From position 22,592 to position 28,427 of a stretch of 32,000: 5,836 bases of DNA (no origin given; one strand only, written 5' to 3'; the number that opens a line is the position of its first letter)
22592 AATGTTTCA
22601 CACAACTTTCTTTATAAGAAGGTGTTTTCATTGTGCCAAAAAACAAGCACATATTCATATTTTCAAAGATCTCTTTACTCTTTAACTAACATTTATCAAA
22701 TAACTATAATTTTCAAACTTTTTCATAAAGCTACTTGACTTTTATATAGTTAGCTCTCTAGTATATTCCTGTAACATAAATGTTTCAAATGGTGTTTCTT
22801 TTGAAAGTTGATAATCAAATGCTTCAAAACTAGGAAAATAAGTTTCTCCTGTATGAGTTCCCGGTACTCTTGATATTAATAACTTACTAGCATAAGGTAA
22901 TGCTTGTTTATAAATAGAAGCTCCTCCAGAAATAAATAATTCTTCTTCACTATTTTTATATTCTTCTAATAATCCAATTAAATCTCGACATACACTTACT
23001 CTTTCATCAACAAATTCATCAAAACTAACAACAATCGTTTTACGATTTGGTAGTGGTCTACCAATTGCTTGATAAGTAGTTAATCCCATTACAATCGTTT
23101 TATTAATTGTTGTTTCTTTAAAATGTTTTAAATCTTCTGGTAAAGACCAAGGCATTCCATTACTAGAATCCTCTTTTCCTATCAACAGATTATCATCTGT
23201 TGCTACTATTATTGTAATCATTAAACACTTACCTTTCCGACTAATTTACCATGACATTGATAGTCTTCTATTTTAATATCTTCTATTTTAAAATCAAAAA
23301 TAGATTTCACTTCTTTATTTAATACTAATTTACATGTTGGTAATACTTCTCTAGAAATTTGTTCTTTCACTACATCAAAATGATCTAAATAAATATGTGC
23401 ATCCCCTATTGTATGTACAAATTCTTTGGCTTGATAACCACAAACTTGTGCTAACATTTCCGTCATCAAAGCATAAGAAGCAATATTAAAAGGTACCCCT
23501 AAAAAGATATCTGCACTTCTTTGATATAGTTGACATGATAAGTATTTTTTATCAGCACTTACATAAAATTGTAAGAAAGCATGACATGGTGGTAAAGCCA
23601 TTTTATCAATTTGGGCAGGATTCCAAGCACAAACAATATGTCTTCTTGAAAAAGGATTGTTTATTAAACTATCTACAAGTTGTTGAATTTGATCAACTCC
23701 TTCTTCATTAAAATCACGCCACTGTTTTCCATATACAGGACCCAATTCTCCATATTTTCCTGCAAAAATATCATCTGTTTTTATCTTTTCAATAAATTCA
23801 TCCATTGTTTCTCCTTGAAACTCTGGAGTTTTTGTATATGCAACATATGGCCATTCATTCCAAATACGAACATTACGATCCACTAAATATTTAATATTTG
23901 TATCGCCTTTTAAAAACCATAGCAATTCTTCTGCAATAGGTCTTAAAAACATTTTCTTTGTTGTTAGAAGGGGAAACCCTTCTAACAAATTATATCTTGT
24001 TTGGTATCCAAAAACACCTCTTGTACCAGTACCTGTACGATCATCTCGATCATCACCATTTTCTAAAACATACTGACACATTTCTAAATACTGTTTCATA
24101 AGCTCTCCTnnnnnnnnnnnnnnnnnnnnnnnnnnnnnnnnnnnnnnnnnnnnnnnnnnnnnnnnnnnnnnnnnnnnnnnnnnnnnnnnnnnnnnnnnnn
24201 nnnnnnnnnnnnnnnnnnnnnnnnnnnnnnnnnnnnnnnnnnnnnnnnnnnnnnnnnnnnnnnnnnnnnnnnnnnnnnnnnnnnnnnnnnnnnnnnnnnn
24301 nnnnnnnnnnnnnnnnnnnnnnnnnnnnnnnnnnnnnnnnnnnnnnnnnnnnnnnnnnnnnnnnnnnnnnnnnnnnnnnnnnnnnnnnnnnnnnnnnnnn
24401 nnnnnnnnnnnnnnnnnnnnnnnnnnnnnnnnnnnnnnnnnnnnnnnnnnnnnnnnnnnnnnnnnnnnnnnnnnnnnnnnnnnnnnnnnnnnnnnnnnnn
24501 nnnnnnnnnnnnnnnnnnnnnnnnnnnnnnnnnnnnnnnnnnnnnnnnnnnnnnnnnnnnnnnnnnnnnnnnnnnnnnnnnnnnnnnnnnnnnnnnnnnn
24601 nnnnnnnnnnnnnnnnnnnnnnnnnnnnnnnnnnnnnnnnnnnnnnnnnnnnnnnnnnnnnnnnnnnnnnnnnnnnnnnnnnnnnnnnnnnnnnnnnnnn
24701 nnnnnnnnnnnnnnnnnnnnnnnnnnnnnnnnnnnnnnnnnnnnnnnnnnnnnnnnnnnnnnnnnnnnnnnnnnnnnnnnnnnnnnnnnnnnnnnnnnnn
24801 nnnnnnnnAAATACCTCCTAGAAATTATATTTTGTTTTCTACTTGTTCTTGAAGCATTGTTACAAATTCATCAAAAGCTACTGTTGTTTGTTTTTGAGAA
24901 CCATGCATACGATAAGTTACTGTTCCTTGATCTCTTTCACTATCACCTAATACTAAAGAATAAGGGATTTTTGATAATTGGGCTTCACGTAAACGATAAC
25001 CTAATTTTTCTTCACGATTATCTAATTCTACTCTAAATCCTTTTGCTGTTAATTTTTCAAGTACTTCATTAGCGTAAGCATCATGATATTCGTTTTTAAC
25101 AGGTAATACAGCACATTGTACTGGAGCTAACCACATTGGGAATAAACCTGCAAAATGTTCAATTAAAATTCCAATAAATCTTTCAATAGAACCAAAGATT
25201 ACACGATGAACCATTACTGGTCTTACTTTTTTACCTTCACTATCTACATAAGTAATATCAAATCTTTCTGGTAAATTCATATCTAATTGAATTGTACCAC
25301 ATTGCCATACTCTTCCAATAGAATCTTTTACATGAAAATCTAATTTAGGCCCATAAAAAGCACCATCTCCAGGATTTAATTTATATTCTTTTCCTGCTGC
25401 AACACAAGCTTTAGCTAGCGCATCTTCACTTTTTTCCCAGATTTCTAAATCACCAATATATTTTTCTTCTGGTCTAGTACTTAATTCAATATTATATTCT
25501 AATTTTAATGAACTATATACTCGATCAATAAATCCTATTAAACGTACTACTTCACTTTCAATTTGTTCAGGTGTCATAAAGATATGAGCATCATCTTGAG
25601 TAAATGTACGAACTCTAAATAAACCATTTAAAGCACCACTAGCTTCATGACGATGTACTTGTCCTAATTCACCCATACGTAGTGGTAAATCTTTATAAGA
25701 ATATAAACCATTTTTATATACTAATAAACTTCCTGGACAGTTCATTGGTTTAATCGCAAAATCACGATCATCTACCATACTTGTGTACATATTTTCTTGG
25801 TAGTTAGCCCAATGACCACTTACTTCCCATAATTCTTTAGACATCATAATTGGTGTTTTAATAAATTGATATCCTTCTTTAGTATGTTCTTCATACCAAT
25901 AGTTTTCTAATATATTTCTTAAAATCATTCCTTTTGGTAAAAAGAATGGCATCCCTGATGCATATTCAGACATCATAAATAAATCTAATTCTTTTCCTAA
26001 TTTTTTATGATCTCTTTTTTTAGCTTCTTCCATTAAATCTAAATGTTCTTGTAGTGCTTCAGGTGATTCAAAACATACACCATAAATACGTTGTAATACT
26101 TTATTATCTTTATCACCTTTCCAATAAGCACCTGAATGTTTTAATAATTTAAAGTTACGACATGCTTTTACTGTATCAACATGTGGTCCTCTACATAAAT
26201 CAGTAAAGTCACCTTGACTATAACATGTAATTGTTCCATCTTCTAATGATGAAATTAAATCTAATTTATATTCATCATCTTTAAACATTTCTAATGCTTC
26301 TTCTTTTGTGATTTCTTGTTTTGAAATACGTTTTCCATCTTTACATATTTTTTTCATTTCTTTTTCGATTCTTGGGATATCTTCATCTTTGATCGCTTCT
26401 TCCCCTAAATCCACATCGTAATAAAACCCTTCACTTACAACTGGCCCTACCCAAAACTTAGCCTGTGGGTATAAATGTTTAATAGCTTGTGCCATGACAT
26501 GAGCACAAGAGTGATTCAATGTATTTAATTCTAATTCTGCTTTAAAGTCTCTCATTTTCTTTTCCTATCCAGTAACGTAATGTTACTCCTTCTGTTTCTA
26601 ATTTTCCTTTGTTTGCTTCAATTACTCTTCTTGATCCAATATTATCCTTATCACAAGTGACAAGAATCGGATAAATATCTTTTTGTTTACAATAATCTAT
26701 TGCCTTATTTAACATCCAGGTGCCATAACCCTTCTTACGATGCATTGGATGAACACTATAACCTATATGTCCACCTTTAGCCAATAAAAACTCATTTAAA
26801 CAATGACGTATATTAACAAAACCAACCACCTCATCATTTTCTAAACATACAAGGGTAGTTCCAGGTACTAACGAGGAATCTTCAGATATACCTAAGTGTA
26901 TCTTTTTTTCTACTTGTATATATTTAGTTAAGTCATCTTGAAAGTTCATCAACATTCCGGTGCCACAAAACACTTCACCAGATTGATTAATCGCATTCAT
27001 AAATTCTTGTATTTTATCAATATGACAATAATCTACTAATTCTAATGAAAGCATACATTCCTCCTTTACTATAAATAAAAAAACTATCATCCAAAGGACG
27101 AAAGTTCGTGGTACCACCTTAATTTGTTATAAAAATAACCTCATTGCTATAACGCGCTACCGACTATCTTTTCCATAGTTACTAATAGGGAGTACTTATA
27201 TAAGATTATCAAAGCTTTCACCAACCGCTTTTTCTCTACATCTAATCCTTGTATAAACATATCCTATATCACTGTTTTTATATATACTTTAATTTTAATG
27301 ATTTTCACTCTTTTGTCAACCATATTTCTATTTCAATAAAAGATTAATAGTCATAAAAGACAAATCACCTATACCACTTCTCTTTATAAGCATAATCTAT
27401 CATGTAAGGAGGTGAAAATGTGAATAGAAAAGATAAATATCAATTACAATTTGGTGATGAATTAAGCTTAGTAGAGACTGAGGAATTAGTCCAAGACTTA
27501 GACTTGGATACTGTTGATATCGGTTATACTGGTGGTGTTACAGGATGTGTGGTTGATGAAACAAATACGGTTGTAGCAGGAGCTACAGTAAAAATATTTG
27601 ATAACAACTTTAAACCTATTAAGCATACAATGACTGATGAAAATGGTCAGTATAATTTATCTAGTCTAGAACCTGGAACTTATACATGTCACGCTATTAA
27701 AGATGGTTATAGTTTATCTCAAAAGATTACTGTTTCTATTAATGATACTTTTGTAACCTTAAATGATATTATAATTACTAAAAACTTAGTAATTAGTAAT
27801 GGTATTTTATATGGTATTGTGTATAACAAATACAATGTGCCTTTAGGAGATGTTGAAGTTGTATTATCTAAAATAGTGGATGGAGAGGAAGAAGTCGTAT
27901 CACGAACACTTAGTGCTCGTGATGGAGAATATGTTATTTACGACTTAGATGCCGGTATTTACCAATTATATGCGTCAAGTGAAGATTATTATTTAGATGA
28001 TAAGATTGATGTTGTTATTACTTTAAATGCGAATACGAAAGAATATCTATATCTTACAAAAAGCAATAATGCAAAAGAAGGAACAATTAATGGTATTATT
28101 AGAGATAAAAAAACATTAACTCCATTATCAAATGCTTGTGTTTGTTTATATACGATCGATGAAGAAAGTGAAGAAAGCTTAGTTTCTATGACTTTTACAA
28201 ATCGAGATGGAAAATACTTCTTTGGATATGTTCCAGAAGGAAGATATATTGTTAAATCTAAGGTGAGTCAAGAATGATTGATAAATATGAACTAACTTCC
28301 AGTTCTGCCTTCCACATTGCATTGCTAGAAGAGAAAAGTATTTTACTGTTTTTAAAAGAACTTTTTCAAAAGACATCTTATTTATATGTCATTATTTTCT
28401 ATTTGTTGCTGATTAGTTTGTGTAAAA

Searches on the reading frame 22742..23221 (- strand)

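Call 21: search_protein_families(library=pfam, proteins=[window:22742-23221:-], max_evalue=0.0001)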
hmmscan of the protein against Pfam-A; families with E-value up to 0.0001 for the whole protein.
window:22742-23221:- (159 aa): 1 family
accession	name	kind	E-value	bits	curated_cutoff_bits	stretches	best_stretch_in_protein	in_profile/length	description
PF00186.24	DHFR_1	-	3.9e-42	144.1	25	1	1-146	1-143/159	Dihydrofolate reductase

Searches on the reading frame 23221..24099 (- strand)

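Call 21: search_protein_families(library=pfam, proteins=[window:23221-24099:-], max_evalue=0.0001)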
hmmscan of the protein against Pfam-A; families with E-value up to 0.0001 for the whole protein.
window:23221-24099:- (292 aa): 1 family
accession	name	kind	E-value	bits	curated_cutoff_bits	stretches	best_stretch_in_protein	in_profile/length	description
PF00303.24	Thymidylat_synt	-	6.3e-113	376.8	24.3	1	2-292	1-266/266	Thymidylate synthase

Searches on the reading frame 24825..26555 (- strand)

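Call 21: search_protein_families(library=pfam, proteins=[window:24825-26555:-], max_evalue=0.0001)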
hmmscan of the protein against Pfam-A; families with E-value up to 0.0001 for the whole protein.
window:24825-26555:- (576 aa): 3 families
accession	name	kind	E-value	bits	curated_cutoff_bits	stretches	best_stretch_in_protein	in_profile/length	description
PF00587.30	tRNA-synt_2b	-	6e-48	163.7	29.3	1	263-468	8-179/179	tRNA synthetase class II core domain (G, H, P, S and T)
PF03129.25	HGTP_anticodon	-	3.5e-24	85.2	21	1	480-570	1-93/94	Anticodon binding domain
PF07973.19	tRNA_SAD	-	2.4e-14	53.5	24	1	109-158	1-44/44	Threonyl and Alanyl tRNA synthetase second additional domain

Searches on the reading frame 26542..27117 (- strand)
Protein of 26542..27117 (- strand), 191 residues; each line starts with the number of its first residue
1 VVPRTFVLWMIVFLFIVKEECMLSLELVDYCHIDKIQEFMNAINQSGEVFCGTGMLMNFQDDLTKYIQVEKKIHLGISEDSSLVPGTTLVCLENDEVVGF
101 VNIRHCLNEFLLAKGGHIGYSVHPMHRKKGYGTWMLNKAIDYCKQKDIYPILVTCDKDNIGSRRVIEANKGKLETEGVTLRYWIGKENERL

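Call 21: search_protein_families(library=pfam, proteins=[window:26542-27117:-], max_evalue=0.0001)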
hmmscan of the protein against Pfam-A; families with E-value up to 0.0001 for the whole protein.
window:26542-27117:- (191 aa): 3 families
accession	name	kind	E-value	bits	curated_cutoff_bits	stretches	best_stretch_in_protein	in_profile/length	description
PF00583.31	Acetyltransf_1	-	2.7e-14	53.9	20.7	1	82-167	29-112/116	Acetyltransferase (GNAT) family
PF13302.13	Acetyltransf_3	-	3.1e-10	41.3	25.4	1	89-169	57-135/138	Acetyltransferase (GNAT) domain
PF13508.13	Acetyltransf_7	-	9.8e-08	32.7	27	1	87-148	4-62/84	Acetyltransferase (GNAT) domain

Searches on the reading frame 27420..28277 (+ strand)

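Call 21: search_protein_families(library=pfam, proteins=[window:27420-28277:+], max_evalue=0.0001)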
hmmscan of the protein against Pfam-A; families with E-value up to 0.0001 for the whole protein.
window:27420-28277:+ (285 aa): 7 families
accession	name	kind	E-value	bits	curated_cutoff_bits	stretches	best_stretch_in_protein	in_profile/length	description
PF13620.12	CarboxypepD_reg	-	3.6e-32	111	32.3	3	40-110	2-74/82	Carboxypeptidase regulatory-like domain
PF17802.7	SpaA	-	5.5e-17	62.1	23.1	1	45-110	8-79/91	Prealbumin-like fold domain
PF17210.9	SdrD_B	-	5.4e-16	59.2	29.7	1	45-101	17-74/112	SdrD B-like domain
PF09430.16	EMC7_beta-sandw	-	6.9e-13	49.3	26.6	0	146-210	11-71/122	ER membrane protein complex subunit 7, beta-sandwich domain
PF13715.12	CarbopepD_reg_2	-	5.5e-12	46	32.2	1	40-108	1-67/88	CarboxypepD_reg-like domain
PF22902.2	NOMO1-like_9th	-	1.9e-07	31.2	27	0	52-101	13-64/75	BOS complex subunit NOMO1-like, beta sandwich domain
PF23193.1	NOMO_3rd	-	4.7e-07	30.3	27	0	55-108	47-98/120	NOMO third transthyretin-like domain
